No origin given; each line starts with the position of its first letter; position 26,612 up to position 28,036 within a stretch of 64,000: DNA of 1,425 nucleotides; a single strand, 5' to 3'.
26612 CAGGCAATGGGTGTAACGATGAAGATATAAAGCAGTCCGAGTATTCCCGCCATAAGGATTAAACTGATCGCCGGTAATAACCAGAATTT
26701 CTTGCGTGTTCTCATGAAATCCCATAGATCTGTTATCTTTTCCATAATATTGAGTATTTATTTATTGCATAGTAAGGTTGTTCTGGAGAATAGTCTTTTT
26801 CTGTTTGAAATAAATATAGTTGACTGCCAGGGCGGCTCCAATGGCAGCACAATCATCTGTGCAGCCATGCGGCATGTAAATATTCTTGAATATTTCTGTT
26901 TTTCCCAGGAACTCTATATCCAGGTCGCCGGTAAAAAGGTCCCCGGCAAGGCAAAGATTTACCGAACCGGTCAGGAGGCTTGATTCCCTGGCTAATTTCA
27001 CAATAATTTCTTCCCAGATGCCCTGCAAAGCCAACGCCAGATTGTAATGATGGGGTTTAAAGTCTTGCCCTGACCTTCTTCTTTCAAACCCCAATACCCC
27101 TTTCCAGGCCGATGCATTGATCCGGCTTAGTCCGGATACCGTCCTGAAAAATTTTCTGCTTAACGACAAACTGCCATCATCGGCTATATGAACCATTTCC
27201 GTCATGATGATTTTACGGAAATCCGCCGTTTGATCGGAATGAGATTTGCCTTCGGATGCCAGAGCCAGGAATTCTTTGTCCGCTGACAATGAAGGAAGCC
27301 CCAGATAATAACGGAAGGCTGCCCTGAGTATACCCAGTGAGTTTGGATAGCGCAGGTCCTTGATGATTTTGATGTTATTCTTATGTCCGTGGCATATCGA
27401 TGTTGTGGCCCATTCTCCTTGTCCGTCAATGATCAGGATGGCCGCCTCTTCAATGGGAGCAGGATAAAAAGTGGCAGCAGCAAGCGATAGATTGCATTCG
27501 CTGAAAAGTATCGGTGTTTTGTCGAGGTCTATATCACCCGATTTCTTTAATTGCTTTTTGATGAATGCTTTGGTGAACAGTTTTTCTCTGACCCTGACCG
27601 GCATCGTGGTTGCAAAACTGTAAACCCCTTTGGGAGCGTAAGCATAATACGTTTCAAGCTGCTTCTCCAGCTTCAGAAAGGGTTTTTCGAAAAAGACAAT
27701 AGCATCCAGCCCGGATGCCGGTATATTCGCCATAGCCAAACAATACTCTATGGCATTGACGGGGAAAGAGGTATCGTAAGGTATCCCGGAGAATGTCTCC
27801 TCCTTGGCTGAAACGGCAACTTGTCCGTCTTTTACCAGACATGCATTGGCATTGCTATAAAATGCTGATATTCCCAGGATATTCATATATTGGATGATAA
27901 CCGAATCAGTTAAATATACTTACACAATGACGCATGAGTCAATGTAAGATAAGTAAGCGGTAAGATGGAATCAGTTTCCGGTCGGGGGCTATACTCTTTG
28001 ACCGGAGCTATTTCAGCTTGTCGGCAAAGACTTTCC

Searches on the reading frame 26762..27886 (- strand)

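Call 39: search_protein_families(library=pfam, proteins=[window:26762-27886:-], max_evalue=0.00001)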
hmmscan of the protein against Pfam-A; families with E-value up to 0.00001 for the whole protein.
window:26762-27886:- (374 aa): 1 family
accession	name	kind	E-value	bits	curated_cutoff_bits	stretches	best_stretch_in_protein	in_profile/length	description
PF02543.21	Carbam_trans_N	-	1.1e-37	130.7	24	1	3-353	2-346/346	Carbamoyltransferase N-terminus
